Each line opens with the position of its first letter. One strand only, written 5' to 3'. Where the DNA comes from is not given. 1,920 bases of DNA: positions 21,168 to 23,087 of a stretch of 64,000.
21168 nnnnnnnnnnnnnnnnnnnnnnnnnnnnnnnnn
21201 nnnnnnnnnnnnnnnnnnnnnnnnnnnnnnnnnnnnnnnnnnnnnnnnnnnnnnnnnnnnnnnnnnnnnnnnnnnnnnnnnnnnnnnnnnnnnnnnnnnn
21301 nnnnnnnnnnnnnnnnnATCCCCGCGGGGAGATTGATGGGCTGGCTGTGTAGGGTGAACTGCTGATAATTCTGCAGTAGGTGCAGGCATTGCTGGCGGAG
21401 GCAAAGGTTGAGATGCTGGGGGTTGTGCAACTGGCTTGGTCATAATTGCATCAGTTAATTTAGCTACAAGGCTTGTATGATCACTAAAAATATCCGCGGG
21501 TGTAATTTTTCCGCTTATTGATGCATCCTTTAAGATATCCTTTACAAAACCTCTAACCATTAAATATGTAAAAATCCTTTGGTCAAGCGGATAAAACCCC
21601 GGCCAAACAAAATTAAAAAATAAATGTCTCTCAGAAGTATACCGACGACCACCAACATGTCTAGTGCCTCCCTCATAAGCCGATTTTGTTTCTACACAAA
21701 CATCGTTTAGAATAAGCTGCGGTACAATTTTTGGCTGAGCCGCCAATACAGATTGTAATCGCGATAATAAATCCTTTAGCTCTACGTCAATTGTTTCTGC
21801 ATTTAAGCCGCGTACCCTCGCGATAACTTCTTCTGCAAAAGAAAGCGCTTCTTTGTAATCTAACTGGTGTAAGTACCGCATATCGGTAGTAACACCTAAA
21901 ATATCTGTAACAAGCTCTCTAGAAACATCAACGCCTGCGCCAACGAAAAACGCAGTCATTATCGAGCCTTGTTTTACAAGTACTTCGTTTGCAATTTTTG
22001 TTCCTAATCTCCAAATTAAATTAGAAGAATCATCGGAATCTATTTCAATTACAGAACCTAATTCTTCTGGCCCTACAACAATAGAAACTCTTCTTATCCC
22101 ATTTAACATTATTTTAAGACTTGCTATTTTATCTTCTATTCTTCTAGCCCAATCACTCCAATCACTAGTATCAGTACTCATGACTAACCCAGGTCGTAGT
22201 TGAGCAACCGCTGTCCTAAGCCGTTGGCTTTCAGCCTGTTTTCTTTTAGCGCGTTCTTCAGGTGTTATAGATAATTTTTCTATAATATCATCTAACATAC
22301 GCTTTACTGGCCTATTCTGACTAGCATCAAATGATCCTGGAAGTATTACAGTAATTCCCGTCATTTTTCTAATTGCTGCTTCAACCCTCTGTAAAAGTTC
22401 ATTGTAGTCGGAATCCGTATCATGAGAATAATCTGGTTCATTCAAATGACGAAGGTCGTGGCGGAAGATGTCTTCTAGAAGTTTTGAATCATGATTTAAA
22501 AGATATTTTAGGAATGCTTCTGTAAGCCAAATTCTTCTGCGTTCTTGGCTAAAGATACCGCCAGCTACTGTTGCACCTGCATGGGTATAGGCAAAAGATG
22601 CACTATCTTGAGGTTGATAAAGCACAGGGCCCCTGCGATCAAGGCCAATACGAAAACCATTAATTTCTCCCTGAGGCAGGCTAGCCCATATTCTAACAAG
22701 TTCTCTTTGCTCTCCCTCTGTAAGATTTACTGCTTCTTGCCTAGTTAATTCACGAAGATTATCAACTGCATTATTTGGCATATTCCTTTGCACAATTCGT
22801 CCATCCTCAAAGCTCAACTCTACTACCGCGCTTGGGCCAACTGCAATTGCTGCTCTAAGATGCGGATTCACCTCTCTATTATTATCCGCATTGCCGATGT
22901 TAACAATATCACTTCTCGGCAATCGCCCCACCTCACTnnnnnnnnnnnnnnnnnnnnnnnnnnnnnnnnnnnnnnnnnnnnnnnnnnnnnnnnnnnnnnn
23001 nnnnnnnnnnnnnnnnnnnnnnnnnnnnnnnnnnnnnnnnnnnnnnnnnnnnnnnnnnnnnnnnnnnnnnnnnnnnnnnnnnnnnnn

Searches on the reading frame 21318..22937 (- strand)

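Call 20: search_protein_families(library=pfam, proteins=[window:21318-22937:-], max_evalue=10)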
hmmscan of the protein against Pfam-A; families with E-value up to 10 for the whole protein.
window:21318-22937:- (540 aa): 1 family
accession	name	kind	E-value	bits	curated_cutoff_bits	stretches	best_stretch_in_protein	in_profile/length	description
PF13392.12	HNH_3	-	0.38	10.9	24.8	1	54-69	29-44/46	HNH endonuclease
